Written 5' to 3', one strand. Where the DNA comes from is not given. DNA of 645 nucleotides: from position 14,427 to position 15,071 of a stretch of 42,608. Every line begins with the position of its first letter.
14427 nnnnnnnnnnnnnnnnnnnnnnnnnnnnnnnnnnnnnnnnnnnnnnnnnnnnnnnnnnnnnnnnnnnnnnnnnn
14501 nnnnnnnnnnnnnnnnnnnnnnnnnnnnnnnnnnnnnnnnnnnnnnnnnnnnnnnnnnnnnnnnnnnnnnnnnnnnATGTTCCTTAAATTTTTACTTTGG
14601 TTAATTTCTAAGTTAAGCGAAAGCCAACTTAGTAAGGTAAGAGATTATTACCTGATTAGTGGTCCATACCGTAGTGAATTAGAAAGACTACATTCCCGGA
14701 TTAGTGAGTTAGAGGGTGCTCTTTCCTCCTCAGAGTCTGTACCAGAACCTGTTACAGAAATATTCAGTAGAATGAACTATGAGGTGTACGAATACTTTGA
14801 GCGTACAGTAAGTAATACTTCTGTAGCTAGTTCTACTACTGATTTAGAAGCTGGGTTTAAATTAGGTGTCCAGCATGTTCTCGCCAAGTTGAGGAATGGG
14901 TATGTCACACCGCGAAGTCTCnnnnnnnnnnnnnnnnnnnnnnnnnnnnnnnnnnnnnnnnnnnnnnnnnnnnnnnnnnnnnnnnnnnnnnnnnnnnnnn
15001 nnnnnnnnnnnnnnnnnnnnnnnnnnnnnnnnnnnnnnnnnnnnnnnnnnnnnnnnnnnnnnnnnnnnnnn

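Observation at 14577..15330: AT-rich two-gene accessory island between the RNAP and the structural genes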

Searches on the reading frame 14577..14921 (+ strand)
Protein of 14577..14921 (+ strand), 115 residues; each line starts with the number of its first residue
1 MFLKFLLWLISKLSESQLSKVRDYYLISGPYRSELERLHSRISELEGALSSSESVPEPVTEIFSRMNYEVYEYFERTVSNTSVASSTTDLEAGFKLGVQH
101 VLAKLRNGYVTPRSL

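Call 6: search_protein_families(library=pfam, proteins=[window:14577-14921:+], max_evalue=0.1)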
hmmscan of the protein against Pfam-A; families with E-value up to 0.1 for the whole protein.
window:14577-14921:+ (115 aa): 1 family
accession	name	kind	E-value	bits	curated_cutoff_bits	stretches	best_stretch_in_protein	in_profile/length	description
PF04508.17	Pox_A_type_inc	-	0.026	14.8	21.4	1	34-49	2-17/23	Viral A-type inclusion protein repeat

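Call 8: search_dna_similar(query=window:14577-14921:+, collection=phages, mode=protein, max_evalue=1, max_rows=40)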
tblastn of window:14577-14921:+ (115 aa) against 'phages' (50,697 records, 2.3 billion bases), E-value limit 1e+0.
Records with a match: 33; places in all: 33; records where one place covers at least 80% of the query: 2.
Best place of each record, by identity: 95-99% 2; 60-80% 5; <60% 26.
By first word of the organism name: Ralstonia 10; Caulobacter 7; Burkholderia 7; Yersinia 4; Escherichia 2; Curvibacter 2; Serratia 1.
By host as written in the record: Burkholderia pseudomallei K96243 5; Caulobacter vibrioides 3; Escherichia coli 3-104 2; Caulobacter sp. 2; Ralstonia solanacearum TB15-15 2; Ralstonia pseudosolanacearum I-31 (MT043) 2; Caulobacter vibrioides CB15 2; Ralstonia solanacearum 2; and 10 more.
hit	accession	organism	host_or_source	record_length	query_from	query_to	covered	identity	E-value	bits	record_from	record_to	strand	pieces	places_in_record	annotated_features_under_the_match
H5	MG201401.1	Escherichia phage PGT2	Escherichia coli 3-104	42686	5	115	97%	98.2%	3e-43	155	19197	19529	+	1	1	hypothetical protein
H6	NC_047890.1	Escherichia phage PGT2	Escherichia coli 3-104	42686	5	115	97%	98.2%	3e-43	155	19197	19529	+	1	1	hypothetical protein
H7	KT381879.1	Caulobacter phage Percy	Caulobacter sp.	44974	60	110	44%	51.9%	2e-2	39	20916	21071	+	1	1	hypothetical protein | ribosome_binding_site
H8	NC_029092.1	Caulobacter phage Percy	Caulobacter sp.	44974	60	110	44%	51.9%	2e-2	39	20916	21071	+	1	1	hypothetical protein | ribosome_binding_site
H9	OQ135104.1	Caulobacter phage KSC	Caulobacter vibrioides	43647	60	115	49%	45.2%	4e-2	38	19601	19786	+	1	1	KSC_gp029: hypothetical protein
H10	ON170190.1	Ralstonia phage YO108_1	Ralstonia solanacearum T328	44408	61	113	46%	47.2%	4e-2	38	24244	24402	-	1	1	record has no annotation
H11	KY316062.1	Ralstonia phage RS-PII-1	Ralstonia solanacearum TB15-15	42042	64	113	43%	50.0%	5e-5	46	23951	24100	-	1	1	hypothetical protein (x2)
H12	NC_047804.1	Ralstonia phage RS-PII-1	Ralstonia solanacearum TB15-15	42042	64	113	43%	50.0%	5e-5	46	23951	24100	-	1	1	hypothetical protein (x2)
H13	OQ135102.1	Caulobacter phage BL198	Caulobacter vibrioides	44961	60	115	49%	43.5%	8e-3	40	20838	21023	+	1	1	BL198_gp034: hypothetical protein | BL198_gp035: hypothetical protein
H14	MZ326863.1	Burkholderia phage Paku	Burkholderia cenocepacia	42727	61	113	46%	45.3%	2e-2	39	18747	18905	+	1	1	hypothetical protein (x2) | ribosome_binding_site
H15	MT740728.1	Ralstonia phage Anchaing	Ralstonia pseudosolanacearum I-31 ...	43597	61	113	46%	45.3%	5e-2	38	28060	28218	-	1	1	hypothetical protein (x2)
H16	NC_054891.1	Ralstonia phage Anchaing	Ralstonia pseudosolanacearum I-31 ...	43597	61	113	46%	45.3%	5e-2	38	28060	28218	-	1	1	hypothetical protein (x2)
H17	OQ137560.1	Caulobacter phage ERS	Caulobacter vibrioides CB15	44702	60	110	44%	46.2%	1e-1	36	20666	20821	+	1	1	ERS_gp035: hypothetical protein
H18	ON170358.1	Ralstonia phage YO383_1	Ralstonia solanacearum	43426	62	113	45%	44.2%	3e-2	38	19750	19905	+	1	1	record has no annotation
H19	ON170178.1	Ralstonia phage YO103_7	Ralstonia solanacearum T379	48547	62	113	45%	44.2%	3e-1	35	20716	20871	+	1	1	record has no annotation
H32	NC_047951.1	Yersinia phage phiR8-01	-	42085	60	110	44%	35.3%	5e-1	35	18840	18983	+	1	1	g031: hypothetical protein | g031: ribosome_binding_site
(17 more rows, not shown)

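Call 12: search_protein_families(library=phrogs, proteins=[window:14577-14921:+], max_evalue=0.1)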
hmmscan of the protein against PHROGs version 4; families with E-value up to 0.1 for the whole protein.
window:14577-14921:+ (115 aa): 1 family
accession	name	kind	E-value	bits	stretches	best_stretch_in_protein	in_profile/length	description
phrog_5112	-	unknown function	8.9e-18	65.2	1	63-111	10-58/60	-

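Call 14: find_homologous_proteins(query=window:14577-14921:+, max_evalue=0.01)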
Query window:14577-14921:+ (115 aa): 13 proteins with E <= 0.01 among 19 candidates.
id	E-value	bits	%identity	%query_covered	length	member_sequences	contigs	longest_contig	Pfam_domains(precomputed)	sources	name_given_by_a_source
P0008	2.8e-64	232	97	100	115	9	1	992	-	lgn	-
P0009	1.5e-46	175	73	100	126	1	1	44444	-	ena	-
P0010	3.2e-46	174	74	100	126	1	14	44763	-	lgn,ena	-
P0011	4.7e-46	173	73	100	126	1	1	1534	-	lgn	-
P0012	4.8e-46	173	73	100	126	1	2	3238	-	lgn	-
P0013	5.2e-46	173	72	100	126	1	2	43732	-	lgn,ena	-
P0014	3.8e-45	170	72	100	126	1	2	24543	-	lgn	-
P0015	7.8e-45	169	71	100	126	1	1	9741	-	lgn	-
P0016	1.9e-44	168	72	100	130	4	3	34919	-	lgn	-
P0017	2.3e-44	168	72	100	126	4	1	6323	-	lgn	-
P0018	9.1e-42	159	68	100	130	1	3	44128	-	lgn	-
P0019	2.5e-41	158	68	100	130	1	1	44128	-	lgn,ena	-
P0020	1.5e-15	75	42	97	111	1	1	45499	-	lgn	-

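Call 16: find_encoding_contigs(protein=P0010, flank=6000, max_places=2)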
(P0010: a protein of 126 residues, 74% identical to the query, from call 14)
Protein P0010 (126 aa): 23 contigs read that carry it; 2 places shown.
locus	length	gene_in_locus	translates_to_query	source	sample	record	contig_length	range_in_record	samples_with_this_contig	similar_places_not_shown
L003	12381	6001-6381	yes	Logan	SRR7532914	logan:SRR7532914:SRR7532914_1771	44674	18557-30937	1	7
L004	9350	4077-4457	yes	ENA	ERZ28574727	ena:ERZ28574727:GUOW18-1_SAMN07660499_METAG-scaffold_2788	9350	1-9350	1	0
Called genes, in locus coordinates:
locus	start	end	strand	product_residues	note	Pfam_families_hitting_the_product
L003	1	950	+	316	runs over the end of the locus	PF01367:5_3_exonuc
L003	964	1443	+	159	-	PF02945:Endonuclease_7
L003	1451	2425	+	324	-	-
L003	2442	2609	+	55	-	-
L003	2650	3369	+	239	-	PF21448:DNMK (faint)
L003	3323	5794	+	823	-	PF14700:RPOL_N, PF00940:RNA_pol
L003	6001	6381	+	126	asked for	-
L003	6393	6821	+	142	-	-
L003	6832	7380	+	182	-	PF13392:HNH_3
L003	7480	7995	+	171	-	-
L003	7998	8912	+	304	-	-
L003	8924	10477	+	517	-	PF12236:Head-tail_con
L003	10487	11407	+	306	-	-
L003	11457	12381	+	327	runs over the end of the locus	PF21703:Gp10A-like (weak), PF25209:Phage_capsid_4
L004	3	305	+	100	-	?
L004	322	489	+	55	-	-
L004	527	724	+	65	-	PF14354:Lar_restr_allev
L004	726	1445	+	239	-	PF21448:DNMK (faint)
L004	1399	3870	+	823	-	PF14700:RPOL_N, PF00940:RNA_pol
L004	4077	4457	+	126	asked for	-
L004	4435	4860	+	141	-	PF13392:HNH_3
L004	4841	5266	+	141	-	-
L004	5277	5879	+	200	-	-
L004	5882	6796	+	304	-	-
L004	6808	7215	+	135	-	PF05551:zf-His_Me_endon (weak), PF13392:HNH_3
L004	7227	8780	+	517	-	PF12236:Head-tail_con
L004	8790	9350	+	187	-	?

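Call 21: get_annotated_region(hit=H8, flank=4000)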
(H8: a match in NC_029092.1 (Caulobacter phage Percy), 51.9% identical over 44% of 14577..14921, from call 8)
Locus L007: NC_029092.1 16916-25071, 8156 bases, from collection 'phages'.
description: Caulobacter phage Percy, complete genome.
organism: Caulobacter phage Percy (NCBI taxid 1701809)
taxonomy: Viruses; Duplodnaviria; Heunggongvirae; Uroviricota; Caudoviricetes; Autographiviridae; Percyvirus; Percyvirus percy
host: Caulobacter sp.; source: -; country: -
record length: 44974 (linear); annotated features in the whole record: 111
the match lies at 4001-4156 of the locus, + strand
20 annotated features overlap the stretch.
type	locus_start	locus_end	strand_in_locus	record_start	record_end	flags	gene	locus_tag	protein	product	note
regulatory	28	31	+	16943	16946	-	-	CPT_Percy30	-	ribosome_binding_site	-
CDS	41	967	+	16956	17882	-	-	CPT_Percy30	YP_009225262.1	DNA ligase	contains OB-fold domain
regulatory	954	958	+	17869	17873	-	-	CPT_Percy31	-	ribosome_binding_site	-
CDS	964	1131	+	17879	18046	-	-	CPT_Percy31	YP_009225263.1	hypothetical protein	-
CDS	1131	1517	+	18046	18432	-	-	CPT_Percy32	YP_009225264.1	hypothetical protein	-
regulatory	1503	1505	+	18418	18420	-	-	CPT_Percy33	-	ribosome_binding_site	-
CDS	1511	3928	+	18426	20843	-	-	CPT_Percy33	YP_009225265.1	RNA polymerase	contains helix hairpin domain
regulatory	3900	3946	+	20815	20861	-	-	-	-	terminator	-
regulatory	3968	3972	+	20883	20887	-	-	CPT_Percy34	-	ribosome_binding_site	-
CDS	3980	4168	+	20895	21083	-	-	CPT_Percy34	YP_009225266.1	hypothetical protein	-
regulatory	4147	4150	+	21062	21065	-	-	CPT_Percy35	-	ribosome_binding_site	-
CDS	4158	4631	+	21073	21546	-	-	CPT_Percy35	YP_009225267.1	hypothetical protein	-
regulatory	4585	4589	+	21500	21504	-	-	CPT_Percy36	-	ribosome_binding_site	-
CDS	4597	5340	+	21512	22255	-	-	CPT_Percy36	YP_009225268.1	hypothetical protein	-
regulatory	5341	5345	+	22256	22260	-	-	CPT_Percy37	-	ribosome_binding_site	-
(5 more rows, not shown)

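Call 22: get_annotated_region(hit=H32, flank=4000)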
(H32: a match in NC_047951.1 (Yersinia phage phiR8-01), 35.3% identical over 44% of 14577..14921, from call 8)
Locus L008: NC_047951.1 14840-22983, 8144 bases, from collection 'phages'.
description: Yersinia phage phiR8-01 complete genome.
organism: Yersinia phage phiR8-01 (NCBI taxid 1206556)
taxonomy: Viruses; Duplodnaviria; Heunggongvirae; Uroviricota; Caudoviricetes; Autographiviridae; Melnykvirinae; Pienvirus; Pienvirus R801
host: -; source: -; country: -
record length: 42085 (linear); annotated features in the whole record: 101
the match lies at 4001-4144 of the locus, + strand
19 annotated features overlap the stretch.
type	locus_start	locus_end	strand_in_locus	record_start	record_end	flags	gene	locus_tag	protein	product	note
CDS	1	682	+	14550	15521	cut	g027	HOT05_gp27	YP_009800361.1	metallo-phosphoesterase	-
regulatory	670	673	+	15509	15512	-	g027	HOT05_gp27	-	ribosome_binding_site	-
CDS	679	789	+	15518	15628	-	g028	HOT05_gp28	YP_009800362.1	hypothetical protein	-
regulatory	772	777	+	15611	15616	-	g028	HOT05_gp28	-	ribosome_binding_site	-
CDS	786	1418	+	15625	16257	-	g029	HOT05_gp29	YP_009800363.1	deoxynucleoside monophosphate kinase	-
regulatory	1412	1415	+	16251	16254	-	g029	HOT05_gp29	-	ribosome_binding_site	-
CDS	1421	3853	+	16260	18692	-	g030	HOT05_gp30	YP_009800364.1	RNA polymerase, phage-associated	-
regulatory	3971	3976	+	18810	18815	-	-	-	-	ribosome_binding_site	-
CDS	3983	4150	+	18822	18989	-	g031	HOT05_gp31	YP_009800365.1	hypothetical protein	-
regulatory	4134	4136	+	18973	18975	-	g031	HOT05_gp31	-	ribosome_binding_site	-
CDS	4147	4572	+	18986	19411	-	g032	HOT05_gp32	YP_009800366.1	host range and adsorption protein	-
regulatory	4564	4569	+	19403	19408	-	g032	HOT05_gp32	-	ribosome_binding_site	-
CDS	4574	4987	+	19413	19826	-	g033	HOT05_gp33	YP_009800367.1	hypothetical protein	-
regulatory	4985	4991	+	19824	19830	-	-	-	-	ribosome_binding_site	-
CDS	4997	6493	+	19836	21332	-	g034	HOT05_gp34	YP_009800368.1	head-tail adaptor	-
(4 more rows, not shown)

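Call 23: get_annotated_region(hit=H12, flank=4000)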
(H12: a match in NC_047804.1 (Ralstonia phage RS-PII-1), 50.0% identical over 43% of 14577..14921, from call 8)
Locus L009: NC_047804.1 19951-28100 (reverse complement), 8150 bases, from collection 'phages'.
description: Ralstonia phage RS-PII-1, complete genome.
organism: Ralstonia phage RS-PII-1 (NCBI taxid 1932892)
taxonomy: Viruses; Duplodnaviria; Heunggongvirae; Uroviricota; Caudoviricetes; Autographiviridae; Okabevirinae; Sukuvirus; Sukuvirus RSPII1
host: Ralstonia solanacearum TB15-15; source: -; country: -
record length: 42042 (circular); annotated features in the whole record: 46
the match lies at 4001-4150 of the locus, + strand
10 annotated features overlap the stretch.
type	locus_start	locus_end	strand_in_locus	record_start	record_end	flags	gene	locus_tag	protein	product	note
CDS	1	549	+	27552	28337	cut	-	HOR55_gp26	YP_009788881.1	DNA polymerase exonuclease subunit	-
CDS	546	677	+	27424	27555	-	-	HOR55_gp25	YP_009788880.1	hypothetical protein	-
CDS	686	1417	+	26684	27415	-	-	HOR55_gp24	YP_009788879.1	hypothetical protein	-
CDS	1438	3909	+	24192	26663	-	-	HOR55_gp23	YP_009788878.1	RNA polymerase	-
CDS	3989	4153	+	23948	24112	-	-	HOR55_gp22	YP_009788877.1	hypothetical protein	-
CDS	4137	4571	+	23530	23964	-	-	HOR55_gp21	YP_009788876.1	hypothetical protein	-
CDS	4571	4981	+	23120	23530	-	-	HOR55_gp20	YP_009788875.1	hypothetical protein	-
CDS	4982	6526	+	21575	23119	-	-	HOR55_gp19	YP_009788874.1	head-tail adaptor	-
CDS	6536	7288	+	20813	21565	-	-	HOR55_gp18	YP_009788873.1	head scaffolding protein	-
CDS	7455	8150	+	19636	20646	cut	-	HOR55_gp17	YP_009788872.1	major head protein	-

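Call 25: search_protein_families(library=pfam, proteins=[L007:4158-4628:+, L009:4137-4568:+, L008:4147-4569:+, L007:3980-4165:+, L009:3989-4150:+, L008:3983-4147:+], max_evalue=5)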
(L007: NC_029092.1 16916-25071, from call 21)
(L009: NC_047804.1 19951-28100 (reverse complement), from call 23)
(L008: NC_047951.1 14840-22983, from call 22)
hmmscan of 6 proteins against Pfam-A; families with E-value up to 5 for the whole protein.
L007:4158-4628:+ (157 aa): 1 family
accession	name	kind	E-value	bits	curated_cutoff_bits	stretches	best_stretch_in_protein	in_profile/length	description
PF12512.13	DUF3717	-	0.029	14.6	25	1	112-140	22-50/68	Protein of unknown function (DUF3717)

L009:4137-4568:+ (144 aa): 0 families

L008:4147-4569:+ (141 aa): 2 families
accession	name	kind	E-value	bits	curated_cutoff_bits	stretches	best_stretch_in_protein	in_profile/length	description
PF14935.11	TMEM138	-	0.028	15.5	27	1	77-139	46-110/119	Transmembrane protein 138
PF15368.11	BioT2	-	0.12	12.7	27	1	83-127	63-107/170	Spermatogenesis family BioT2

L007:3980-4165:+ (62 aa): 0 families

L009:3989-4150:+ (54 aa): 0 families

L008:3983-4147:+ (55 aa): 0 families

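Call 36: search_protein_families(library=phrogs, proteins=[L007:4158-4628:+, L009:4137-4568:+, L008:4147-4569:+, L007:3980-4165:+, L008:3983-4147:+], max_evalue=0.01)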
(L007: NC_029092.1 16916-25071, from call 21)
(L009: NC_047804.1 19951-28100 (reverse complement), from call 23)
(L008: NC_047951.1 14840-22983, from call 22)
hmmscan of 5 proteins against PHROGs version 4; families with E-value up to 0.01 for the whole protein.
L007:4158-4628:+ (157 aa): 3 families
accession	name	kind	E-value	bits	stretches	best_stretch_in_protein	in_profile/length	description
phrog_6472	-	unknown function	8.4e-42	143.8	1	2-145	16-148/149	-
phrog_37045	-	unknown function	0.0014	19.7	1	50-134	51-135/144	-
phrog_19910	-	unknown function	0.0076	17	1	43-145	53-152/154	-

L009:4137-4568:+ (144 aa): 2 families
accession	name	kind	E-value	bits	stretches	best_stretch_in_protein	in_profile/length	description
phrog_6472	-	unknown function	1.5e-46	159.2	1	2-144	2-148/149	-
phrog_19910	-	unknown function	0.00031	21.5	1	36-142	45-150/154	-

L008:4147-4569:+ (141 aa): 2 families
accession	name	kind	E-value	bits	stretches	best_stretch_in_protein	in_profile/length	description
phrog_2746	-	moron, auxiliary metabolic gene and host takeover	1.4e-38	133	1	11-141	10-137/137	host range and adsorption protein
phrog_3986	-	unknown function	0.00042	21.3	1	35-114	31-111/148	-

L007:3980-4165:+ (62 aa): 1 family
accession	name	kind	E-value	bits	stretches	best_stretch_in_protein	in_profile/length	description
phrog_5112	-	unknown function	1.6e-24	86.8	1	6-61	5-59/60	-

L008:3983-4147:+ (55 aa): 1 family
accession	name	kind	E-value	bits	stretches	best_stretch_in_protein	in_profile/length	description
phrog_5112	-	unknown function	6.6e-26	91.2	1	1-55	1-58/60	-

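Call 69: predict_structure(alignment_id=A5)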
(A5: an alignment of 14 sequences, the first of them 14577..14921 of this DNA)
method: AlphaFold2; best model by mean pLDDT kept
length: 115 residues; sequences in the alignment: 14
mean_pLDDT: 65.3   pTM: 0.26
mean pLDDT of the five models: 65.3, 65.1, 64.6, 60.3, 57.7
residues with pLDDT >= 90: 0; 70-90: 36; 50-70: 71; < 50: 8
segments of 3 or more residues with pLDDT < 50: 56-58
pLDDT, mean of each block of 10 residues (from residue 1): 79 71 64 75 78 54 60 63 53 66 64 47
secondary structure, 60 per line:
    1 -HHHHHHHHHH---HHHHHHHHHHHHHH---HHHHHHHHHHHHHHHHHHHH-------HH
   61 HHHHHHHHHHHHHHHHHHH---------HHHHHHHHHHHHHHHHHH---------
elements in order: H2-11 H15-28 H32-51 H59-79 H89-106

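Call 96: search_protein_families(library=pfam, alignment_id=A2, max_evalue=10)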
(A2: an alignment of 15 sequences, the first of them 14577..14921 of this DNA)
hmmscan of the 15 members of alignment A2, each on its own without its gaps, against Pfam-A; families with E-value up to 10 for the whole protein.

A. member 1, window:14577-14921:+ (115 aa): 1 family
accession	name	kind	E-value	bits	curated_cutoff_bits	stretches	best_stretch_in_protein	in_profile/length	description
PF04508.17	Pox_A_type_inc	-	0.026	14.8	21.4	1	34-49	2-17/23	Viral A-type inclusion protein repeat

B. families by the number of members that match (of 15 scanned): 12 families
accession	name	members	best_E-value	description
PF04508.17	Pox_A_type_inc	6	0.021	Viral A-type inclusion protein repeat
PF04102.17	SlyX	3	0.0062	SlyX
PF08514.17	STAG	3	0.061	STAG domain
PF16331.10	TolA_bind_tri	3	0.068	TolA binding protein trimerisation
PF22417.1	Hmr1_E-cad-like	3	0.25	Cadherin-related hmr-1 E-cadherin-like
PF04977.20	DivIC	2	0.066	Septum formation initiator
PF12325.13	TMF_TATA_bd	2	0.12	TATA element modulatory factor 1 TATA binding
PF07190.16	CrmD_SECRET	1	0.017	Tumour necrosis factor receptor, SECRET domain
PF10075.15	CSN8_PSD8_EIF3K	1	0.037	CSN8/PSMD8/EIF3K family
PF20086.4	DUF6478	1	0.062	Family of unknown function (DUF6478)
PF06619.16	DUF1149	1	0.11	Protein of unknown function (DUF1149)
PF12795.12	MscS_porin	1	0.23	Mechanosensitive ion channel porin domain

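Call 97: search_solved_structures(query=A2, max_evalue=10, show_alignments=3)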
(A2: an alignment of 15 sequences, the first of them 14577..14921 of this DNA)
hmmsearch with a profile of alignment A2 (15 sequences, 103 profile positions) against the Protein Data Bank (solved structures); distinct sequences matched with E-value up to 10: 0.
